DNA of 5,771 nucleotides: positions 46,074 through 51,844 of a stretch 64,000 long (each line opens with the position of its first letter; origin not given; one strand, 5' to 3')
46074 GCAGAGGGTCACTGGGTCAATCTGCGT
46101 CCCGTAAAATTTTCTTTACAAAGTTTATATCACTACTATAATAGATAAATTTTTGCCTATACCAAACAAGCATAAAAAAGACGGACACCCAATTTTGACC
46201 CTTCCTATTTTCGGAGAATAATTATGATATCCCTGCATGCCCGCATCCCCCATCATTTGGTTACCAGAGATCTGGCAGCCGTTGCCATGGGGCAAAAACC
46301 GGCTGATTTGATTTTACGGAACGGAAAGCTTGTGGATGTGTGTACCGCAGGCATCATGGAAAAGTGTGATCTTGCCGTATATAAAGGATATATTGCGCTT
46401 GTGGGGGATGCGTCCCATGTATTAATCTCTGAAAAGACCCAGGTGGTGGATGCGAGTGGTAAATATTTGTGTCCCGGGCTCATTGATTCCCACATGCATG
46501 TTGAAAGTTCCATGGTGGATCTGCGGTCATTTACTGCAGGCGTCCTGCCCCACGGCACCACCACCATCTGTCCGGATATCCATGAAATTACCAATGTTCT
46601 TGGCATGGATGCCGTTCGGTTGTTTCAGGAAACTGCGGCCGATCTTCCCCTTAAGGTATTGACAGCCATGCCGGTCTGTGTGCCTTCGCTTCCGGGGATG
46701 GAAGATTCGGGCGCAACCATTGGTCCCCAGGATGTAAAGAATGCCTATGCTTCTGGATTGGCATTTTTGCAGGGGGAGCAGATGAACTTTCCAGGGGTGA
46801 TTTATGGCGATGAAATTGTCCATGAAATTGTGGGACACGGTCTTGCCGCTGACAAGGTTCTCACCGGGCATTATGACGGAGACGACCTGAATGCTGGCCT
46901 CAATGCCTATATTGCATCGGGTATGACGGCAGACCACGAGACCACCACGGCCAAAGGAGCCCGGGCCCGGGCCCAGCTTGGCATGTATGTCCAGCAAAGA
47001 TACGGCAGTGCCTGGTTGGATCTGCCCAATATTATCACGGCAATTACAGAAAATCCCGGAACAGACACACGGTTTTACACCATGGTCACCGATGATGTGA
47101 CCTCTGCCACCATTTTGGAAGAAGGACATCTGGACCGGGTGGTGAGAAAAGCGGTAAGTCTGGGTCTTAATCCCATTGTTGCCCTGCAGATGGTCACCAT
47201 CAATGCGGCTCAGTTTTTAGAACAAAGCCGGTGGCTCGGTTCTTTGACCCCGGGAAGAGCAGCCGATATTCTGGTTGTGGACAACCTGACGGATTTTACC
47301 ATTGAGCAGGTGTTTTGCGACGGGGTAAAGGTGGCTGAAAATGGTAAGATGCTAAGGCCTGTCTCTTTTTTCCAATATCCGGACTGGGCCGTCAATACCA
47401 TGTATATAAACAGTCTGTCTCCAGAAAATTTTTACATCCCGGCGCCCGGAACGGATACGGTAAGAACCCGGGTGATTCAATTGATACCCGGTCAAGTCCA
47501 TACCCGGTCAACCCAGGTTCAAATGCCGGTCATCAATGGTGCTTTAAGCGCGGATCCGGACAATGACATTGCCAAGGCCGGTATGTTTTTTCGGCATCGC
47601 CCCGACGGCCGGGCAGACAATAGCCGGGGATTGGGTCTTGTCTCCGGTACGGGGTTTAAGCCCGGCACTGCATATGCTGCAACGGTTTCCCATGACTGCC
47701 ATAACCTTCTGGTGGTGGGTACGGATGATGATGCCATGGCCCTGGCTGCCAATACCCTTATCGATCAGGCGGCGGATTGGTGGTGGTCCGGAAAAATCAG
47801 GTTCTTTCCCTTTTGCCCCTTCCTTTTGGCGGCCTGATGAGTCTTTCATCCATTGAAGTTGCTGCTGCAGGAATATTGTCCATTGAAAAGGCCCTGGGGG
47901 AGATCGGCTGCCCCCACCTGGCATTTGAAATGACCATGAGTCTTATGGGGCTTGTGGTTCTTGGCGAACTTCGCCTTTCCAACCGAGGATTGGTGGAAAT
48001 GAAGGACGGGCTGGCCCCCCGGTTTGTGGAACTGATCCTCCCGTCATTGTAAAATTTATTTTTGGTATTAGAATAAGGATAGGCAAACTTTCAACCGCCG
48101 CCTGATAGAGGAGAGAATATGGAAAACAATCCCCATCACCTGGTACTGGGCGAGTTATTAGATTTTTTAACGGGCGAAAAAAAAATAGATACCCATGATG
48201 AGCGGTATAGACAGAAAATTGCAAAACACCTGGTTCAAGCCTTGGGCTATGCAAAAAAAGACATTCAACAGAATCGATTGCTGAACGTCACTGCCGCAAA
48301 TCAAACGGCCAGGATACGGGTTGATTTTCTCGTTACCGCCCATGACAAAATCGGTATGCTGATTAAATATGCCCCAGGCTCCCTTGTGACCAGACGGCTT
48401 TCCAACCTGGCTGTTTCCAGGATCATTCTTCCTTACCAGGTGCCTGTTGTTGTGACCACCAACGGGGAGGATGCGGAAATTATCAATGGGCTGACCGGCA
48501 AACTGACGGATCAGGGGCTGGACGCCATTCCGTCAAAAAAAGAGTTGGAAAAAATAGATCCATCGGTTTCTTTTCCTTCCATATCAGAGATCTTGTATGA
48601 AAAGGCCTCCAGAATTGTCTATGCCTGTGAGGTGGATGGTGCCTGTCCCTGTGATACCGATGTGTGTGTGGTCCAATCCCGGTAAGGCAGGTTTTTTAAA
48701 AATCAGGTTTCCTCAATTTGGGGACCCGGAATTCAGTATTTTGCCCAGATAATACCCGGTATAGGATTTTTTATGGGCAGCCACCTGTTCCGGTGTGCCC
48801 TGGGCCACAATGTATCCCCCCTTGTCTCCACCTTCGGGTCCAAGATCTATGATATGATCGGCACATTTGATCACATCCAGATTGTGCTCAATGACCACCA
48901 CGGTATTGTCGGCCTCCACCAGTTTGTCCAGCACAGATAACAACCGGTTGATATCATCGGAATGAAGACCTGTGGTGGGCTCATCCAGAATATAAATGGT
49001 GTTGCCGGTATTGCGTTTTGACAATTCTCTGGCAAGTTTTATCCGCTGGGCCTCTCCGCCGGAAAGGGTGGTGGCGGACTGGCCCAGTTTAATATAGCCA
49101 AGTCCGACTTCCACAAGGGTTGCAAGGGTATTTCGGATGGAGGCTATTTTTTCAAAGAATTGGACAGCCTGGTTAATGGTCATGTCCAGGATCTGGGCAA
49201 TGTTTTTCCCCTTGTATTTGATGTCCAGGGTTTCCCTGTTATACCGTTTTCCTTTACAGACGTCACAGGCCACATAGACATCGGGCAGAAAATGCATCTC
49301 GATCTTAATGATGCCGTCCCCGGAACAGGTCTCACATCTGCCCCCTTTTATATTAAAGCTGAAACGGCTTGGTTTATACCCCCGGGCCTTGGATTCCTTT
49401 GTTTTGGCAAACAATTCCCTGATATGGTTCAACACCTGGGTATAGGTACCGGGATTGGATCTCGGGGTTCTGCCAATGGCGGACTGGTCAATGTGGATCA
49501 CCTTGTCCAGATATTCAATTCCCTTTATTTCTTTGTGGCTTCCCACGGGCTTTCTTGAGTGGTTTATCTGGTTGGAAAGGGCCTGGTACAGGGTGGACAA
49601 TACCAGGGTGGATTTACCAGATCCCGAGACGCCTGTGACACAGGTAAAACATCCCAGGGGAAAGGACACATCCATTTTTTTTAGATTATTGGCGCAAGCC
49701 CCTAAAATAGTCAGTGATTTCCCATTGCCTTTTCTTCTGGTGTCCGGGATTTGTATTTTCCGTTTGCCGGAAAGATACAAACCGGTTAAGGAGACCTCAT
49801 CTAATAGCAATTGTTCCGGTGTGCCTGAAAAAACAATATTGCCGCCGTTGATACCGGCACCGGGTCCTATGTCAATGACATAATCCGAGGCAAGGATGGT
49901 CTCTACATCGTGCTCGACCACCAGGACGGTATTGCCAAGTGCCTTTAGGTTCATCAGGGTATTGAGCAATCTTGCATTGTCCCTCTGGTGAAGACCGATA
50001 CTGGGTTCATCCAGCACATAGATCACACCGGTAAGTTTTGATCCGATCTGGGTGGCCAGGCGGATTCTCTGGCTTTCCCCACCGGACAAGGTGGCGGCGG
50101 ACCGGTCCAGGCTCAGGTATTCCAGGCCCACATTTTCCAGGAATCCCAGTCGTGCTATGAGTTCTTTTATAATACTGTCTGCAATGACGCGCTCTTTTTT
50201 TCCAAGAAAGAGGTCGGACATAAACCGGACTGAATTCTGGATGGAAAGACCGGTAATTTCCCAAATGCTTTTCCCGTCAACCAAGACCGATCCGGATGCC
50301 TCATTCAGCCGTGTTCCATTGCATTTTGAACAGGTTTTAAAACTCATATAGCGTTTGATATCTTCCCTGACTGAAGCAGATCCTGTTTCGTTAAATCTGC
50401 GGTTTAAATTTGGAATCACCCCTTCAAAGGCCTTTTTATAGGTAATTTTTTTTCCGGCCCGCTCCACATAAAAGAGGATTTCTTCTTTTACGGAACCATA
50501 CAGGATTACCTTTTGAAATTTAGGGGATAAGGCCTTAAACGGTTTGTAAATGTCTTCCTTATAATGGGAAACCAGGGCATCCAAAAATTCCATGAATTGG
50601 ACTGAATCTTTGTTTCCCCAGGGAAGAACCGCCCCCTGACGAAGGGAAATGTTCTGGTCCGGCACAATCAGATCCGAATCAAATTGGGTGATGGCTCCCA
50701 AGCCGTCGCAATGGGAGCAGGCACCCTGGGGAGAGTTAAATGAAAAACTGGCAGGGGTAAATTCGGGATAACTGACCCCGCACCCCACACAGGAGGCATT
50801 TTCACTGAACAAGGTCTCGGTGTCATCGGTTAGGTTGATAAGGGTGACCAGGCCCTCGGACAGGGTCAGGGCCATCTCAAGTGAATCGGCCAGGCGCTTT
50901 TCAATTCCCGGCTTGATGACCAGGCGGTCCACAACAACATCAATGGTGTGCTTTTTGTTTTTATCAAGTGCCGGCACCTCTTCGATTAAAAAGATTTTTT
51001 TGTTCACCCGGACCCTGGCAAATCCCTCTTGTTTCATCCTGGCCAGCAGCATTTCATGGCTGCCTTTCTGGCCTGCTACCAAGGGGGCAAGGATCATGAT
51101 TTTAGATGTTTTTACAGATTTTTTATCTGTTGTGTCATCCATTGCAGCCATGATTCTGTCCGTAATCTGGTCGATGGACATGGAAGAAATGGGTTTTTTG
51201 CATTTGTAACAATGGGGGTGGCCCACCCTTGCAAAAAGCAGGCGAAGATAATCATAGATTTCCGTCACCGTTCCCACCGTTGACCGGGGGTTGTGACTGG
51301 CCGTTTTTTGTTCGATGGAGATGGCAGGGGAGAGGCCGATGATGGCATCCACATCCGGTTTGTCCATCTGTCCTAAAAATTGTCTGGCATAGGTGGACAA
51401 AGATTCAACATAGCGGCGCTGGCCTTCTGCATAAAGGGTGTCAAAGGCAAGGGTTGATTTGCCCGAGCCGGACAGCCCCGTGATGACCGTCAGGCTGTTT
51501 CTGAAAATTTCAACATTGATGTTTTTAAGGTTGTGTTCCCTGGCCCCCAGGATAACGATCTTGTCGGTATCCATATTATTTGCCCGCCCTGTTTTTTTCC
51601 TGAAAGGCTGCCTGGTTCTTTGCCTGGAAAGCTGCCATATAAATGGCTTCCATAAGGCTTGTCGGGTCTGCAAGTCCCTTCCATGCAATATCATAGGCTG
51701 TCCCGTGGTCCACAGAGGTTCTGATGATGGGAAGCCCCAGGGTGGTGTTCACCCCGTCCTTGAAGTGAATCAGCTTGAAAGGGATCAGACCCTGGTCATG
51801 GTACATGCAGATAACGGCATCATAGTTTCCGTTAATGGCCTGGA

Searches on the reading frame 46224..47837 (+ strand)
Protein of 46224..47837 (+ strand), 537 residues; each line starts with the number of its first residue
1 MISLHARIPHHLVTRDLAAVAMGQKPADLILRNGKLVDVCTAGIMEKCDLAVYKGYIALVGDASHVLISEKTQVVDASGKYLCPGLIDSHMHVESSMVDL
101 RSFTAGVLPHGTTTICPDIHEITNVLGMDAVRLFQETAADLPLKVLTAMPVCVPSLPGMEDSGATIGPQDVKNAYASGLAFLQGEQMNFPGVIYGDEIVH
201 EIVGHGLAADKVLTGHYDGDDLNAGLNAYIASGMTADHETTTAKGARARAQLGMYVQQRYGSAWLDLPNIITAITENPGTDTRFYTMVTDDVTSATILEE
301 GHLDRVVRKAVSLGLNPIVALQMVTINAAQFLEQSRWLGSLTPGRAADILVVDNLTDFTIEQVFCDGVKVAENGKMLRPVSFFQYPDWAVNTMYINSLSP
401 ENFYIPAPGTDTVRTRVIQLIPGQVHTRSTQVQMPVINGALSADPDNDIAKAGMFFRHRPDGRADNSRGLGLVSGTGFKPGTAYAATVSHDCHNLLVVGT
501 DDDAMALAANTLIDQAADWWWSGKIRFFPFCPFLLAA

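Call 15: search_protein_families(library=pfam, proteins=[window:46224-47837:+], max_evalue=0.0001)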
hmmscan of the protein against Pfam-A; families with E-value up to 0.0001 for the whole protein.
window:46224-47837:+ (537 aa): 3 families
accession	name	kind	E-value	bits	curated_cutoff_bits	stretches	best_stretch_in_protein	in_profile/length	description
PF13382.11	Adenine_deam_C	-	5.7e-19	68.6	27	1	424-514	1-86/169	Adenine deaminase C-terminal domain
PF01979.26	Amidohydro_1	-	1e-16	61.6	25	1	81-368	1-343/345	Amidohydrolase family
PF07969.17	Amidohydro_3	-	7.9e-12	45.8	29.7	1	73-103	1-31/472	Amidohydrolase family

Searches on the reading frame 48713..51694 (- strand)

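Call 15: search_protein_families(library=pfam, proteins=[window:48713-51694:-], max_evalue=0.0001)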
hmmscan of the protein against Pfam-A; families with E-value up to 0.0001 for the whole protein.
window:48713-51694:- (993 aa): 11 families
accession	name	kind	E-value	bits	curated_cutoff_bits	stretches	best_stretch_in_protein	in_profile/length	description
PF17755.6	UvrA_DNA-bind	-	2.1e-35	121.8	23.2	1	339-447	1-109/110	UvrA DNA-binding domain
PF17760.6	UvrA_inter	-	5.4e-34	116.8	23.3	1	173-285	2-105/109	UvrA interaction domain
PF00005.33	ABC_tran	-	3.5e-23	83.2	25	1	671-908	1-137/137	ABC transporter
PF02463.25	SMC_N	-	8.6e-09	35.6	40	0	862-950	135-210/220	RecF/RecN/SMC N terminal domain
PF13555.12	AAA_29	-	1.4e-08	34.8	27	0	61-82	17-38/61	P-loop containing region of AAA domain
PF13191.12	AAA_16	-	1e-06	29.8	32.6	0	67-106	25-63/167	AAA ATPase domain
PF13304.12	AAA_21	-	1.5e-06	28.9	27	0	891-926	252-287/304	AAA domain, putative AbiEii toxin, Type IV TA system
PF20703.3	nSTAND1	-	6.7e-06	26.4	27.1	0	683-714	35-66/379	Novel STAND NTPase 1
PF13401.12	AAA_22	-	1.5e-05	25.8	27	0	66-240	5-93/130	AAA domain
PF00684.25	DnaJ_CXXCXGXG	-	1.5e-05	25.6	32.7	0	786-817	17-51/65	DnaJ central domain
PF03193.22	RsgA_GTPase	-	7.1e-05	23.1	30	0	37-83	78-123/174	RsgA GTPase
